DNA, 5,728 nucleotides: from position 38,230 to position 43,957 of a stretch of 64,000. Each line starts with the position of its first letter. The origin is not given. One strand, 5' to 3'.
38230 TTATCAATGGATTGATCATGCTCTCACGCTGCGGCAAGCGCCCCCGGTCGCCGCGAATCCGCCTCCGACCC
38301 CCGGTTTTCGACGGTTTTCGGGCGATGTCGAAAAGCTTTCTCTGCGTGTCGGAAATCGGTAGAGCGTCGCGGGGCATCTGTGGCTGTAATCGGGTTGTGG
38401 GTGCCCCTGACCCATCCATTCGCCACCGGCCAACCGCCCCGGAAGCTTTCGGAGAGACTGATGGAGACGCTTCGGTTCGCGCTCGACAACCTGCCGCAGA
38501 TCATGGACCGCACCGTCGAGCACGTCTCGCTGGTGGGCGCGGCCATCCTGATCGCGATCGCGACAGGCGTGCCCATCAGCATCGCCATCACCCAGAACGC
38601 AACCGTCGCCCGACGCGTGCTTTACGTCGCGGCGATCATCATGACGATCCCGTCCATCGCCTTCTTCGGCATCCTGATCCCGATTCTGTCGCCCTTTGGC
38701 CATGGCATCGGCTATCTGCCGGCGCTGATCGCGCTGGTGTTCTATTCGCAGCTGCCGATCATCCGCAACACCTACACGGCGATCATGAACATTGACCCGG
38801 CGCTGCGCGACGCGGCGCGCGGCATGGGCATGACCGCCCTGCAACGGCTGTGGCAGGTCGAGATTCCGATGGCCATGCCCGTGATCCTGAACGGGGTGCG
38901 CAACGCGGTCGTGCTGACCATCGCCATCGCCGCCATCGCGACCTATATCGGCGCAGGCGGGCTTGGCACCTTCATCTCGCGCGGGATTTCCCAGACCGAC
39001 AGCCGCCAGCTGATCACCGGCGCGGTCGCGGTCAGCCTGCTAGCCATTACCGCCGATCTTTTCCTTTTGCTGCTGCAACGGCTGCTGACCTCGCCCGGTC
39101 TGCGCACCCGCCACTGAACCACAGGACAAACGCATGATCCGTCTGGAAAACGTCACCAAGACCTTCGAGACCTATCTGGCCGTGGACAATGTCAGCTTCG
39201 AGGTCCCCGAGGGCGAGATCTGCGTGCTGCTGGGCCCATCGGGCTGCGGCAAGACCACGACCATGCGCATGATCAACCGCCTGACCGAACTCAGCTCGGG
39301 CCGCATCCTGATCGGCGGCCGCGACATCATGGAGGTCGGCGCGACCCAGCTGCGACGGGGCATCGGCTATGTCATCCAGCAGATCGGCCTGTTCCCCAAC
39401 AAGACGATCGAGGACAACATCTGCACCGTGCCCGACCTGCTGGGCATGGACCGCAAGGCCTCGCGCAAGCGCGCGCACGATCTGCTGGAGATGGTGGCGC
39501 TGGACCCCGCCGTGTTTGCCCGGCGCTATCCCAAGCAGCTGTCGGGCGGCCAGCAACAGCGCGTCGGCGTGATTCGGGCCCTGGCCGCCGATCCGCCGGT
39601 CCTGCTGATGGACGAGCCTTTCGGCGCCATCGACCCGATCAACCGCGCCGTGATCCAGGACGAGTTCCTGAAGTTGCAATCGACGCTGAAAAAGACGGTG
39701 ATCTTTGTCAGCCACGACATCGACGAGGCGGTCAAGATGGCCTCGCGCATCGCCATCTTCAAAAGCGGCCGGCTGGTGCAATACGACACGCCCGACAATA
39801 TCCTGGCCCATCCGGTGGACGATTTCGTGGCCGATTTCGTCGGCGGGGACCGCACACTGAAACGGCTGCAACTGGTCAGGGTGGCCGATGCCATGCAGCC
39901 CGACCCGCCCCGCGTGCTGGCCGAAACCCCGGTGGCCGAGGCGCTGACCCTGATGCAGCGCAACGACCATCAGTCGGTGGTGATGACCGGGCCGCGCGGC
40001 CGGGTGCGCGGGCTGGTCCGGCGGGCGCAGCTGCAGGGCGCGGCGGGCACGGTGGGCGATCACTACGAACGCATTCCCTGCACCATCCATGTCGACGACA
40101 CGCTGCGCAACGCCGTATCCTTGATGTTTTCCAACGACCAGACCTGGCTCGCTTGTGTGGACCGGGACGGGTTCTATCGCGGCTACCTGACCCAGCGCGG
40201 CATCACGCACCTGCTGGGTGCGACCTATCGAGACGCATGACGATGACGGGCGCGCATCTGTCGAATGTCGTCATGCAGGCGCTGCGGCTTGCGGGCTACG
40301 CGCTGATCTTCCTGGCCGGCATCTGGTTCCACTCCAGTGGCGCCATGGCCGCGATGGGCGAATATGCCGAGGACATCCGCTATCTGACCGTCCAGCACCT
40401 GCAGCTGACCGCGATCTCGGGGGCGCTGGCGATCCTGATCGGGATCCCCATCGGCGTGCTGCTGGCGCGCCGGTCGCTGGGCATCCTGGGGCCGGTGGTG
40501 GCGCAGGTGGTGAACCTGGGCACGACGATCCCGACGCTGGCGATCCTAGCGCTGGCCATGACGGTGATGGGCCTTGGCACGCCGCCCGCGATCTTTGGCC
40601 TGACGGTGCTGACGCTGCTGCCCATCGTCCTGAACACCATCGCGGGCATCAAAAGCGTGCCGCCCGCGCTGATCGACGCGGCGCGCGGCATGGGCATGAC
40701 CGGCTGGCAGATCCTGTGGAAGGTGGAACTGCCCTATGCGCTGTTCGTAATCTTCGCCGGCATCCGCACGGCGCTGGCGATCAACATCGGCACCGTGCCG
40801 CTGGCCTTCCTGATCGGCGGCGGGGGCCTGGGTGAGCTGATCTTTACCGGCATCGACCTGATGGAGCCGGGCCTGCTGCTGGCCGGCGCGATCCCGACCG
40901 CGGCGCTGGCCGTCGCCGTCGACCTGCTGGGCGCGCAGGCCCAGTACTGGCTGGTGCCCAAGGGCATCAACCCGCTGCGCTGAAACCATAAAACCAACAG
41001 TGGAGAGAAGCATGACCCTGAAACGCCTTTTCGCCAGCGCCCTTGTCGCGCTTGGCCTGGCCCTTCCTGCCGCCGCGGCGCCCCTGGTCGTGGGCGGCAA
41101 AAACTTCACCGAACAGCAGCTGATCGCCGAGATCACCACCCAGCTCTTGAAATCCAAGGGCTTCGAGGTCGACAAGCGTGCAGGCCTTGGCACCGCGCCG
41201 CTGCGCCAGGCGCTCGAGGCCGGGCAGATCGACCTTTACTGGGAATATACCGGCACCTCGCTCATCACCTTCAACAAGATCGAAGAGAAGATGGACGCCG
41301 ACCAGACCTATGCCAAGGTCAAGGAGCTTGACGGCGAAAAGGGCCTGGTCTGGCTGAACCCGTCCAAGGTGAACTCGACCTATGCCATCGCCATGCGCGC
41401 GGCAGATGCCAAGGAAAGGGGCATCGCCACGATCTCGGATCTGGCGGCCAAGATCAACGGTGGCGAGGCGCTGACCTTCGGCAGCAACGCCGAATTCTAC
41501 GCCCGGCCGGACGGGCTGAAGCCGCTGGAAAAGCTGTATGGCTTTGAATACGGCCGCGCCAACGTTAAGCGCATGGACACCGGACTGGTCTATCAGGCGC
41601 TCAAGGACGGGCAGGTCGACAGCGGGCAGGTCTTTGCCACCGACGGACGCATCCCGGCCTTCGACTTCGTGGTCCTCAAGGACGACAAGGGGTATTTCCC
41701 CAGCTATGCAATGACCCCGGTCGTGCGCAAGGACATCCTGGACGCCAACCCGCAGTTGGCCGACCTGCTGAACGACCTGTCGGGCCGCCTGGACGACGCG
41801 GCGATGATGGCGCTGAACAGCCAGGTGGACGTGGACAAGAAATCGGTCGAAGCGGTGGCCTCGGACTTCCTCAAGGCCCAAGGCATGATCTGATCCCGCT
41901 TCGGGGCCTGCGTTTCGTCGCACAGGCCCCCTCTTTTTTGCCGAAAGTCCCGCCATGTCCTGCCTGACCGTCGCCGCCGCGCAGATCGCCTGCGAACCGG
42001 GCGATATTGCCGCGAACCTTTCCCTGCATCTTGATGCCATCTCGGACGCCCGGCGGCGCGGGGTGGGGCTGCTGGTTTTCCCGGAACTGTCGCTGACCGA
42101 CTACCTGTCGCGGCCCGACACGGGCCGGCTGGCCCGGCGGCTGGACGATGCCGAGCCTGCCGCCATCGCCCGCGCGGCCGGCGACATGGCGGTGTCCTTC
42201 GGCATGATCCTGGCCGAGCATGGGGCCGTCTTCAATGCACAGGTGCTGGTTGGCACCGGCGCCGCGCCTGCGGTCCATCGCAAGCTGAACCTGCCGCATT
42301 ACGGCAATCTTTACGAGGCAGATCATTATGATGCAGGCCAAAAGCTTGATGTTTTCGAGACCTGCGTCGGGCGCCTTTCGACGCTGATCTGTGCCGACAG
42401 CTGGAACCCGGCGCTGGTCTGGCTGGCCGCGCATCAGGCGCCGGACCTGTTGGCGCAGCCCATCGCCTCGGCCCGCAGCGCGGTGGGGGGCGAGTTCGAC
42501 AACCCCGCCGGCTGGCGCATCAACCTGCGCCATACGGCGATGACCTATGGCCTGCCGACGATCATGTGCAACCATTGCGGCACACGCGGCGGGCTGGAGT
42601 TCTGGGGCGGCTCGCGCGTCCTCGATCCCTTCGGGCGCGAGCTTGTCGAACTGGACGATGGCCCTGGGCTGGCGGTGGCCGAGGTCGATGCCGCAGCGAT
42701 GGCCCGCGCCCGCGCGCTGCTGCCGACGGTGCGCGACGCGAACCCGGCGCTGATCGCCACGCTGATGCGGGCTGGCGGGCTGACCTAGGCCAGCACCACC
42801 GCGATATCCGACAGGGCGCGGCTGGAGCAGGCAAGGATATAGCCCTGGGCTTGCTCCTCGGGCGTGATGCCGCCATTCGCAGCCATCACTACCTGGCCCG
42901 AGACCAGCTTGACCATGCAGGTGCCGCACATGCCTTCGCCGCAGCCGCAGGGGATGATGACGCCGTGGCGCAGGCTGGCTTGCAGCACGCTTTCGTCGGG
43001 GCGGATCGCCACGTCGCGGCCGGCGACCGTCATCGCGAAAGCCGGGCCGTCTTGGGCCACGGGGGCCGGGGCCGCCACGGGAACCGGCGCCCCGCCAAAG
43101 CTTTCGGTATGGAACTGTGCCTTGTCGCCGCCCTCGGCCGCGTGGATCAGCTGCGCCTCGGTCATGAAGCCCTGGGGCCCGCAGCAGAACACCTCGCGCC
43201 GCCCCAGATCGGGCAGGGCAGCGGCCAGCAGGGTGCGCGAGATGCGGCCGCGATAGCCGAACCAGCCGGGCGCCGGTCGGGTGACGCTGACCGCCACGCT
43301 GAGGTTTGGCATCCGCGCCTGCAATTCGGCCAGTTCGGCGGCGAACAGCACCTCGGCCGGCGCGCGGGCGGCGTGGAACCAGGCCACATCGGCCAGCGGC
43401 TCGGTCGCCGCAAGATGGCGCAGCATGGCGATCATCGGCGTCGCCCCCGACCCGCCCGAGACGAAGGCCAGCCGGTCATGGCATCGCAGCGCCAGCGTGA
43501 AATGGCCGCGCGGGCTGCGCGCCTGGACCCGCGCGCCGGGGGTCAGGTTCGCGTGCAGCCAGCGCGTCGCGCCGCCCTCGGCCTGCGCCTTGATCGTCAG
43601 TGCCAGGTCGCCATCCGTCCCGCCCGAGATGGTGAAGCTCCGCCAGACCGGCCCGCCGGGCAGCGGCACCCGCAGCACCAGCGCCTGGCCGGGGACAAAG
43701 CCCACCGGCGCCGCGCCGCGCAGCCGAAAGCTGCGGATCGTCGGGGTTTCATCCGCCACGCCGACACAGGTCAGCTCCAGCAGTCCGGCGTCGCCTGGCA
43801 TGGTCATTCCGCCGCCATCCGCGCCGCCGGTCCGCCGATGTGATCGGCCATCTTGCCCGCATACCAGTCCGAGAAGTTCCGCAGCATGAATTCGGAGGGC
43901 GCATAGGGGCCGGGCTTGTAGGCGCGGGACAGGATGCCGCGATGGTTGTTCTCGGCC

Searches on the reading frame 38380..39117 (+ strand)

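Call 15: search_protein_families(library=pfam, proteins=[window:38380-39117:+])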
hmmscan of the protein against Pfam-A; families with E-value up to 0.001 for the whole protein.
window:38380-39117:+ (245 aa): 1 family
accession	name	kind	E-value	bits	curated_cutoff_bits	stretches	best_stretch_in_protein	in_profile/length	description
PF00528.27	BPD_transp_1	-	9e-23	81.4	26.4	1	63-236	1-178/184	Binding-protein-dependent transport system inner membrane component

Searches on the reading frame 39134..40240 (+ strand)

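Call 15: search_protein_families(library=pfam, proteins=[window:39134-40240:+])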
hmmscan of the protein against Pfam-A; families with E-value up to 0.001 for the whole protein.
window:39134-40240:+ (368 aa): 3 families
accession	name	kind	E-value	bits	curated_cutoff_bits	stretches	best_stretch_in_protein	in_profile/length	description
PF00005.33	ABC_tran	-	3.1e-35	122.2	25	1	18-163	2-136/137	ABC transporter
PF00571.33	CBS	-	1.6e-11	44.8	24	1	250-298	1-49/57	CBS domain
PF13304.12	AAA_21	-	6.3e-05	23.6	27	0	135-195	237-299/304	AAA domain, putative AbiEii toxin, Type IV TA system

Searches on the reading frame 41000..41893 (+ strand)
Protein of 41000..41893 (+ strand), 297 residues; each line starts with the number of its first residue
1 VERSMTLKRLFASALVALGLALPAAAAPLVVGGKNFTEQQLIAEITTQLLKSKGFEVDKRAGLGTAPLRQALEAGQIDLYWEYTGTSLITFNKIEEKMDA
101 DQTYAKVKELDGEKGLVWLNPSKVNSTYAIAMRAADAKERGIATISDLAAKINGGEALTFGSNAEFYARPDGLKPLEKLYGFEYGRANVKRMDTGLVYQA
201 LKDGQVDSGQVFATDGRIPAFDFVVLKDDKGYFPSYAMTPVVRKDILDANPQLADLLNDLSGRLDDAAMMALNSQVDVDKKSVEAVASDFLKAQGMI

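Call 15: search_protein_families(library=pfam, proteins=[window:41000-41893:+])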
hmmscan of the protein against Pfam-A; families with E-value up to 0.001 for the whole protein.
window:41000-41893:+ (297 aa): 1 family
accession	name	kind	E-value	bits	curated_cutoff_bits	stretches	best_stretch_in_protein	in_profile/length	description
PF04069.17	OpuAC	-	6.1e-69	232.9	21.2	1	28-292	2-256/257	Substrate binding domain of ABC-type glycine betaine transport system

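Call 17: search_protein_families(library=ncbifam, proteins=[window:41000-41893:+], max_evalue=1e-20)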
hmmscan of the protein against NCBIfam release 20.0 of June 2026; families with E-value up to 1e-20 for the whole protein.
window:41000-41893:+ (297 aa): 1 family
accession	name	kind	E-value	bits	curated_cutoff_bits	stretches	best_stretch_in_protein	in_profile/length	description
NF049931.1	GlyBetbindOsmF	equivalog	3.7e-56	190.3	400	1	25-297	1-282/283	glycine betaine ABC transporter substrate-binding protein OsmF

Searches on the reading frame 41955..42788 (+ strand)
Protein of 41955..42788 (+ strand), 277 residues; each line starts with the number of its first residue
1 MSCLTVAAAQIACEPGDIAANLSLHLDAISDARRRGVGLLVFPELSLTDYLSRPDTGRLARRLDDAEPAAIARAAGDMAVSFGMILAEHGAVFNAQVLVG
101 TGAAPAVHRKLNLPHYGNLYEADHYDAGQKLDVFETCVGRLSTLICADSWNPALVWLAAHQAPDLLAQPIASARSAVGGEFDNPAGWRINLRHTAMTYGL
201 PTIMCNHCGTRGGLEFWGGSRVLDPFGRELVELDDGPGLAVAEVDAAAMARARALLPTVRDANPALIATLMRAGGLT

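Call 15: search_protein_families(library=pfam, proteins=[window:41955-42788:+])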
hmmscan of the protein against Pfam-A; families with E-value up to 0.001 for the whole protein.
window:41955-42788:+ (277 aa): 1 family
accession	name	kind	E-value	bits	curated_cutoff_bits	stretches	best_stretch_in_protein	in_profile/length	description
PF00795.27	CN_hydrolase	-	9.8e-33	114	23.2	1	5-253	1-255/256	Carbon-nitrogen hydrolase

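Call 17: search_protein_families(library=ncbifam, proteins=[window:41955-42788:+], max_evalue=1e-20)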
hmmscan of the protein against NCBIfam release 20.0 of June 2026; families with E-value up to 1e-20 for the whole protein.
window:41955-42788:+ (277 aa): 1 family
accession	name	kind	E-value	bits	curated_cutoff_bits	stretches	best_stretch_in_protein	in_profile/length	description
NF010588.0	PRK13981.1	equivalog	2.6e-23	82.2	479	1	3-231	4-230/546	NAD+ synthase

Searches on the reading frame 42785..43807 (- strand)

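Call 15: search_protein_families(library=pfam, proteins=[window:42785-43807:-])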
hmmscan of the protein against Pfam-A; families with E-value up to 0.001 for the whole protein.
window:42785-43807:- (340 aa): 4 families
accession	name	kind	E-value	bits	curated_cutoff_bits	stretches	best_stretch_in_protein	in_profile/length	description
PF00175.26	NAD_binding_1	-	5.1e-18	66.1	22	1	115-218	1-107/109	Oxidoreductase NAD-binding domain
PF00111.32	Fer2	-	2.6e-14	53.3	21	1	263-331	5-76/77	2Fe-2S iron-sulfur cluster binding domain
PF00970.30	FAD_binding_6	-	1.7e-08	35.1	21.1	1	26-103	18-97/99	Oxidoreductase FAD-binding domain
PF08030.17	NAD_binding_6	-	5.3e-05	23.8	22.2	0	111-136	2-27/156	Ferric reductase NAD binding domain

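Call 17: search_protein_families(library=ncbifam, proteins=[window:42785-43807:-], max_evalue=1e-20)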
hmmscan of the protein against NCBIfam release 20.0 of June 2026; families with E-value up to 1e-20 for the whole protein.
window:42785-43807:- (340 aa): 7 families
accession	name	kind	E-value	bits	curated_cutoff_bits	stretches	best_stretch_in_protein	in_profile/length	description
NF058606.1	GlBtMonoRdsGbcB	equivalog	2.4e-68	230.6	500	1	10-337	14-360/362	glycine betaine monooxygenase reductase subunit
NF007964.0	PRK10684.1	equivalog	1.8e-49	168.5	383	1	1-337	1-332/333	NADH oxidoreductase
TIGR02160.1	PA_CoA_Oxy5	hypoth_equivalog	2e-45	155.2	420.8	1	36-338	32-349/352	1,2-phenylacetyl-CoA epoxidase subunit PaaE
NF045803.1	MethMoxFADbindMmoC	equivalog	4e-43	147.5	500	1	33-237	136-340/343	aromatic/alkene monooxygenase hydroxylase FAD-binding subunit MmoC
NF040810.1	BenC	equivalog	1.2e-32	113.4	430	0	28-238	125-331/333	benzoate 1,2-dioxygenase electron transfer component BenC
NF009805.0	PRK13289.1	equivalog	2.6e-31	108.9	432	1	17-240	162-395/399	NO-inducible flavohemoprotein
NF008822.0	PRK11872.1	equivalog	4.4e-25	88.4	402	0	32-224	132-322/341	anthranilate 1,2-dioxygenase electron transfer component AntC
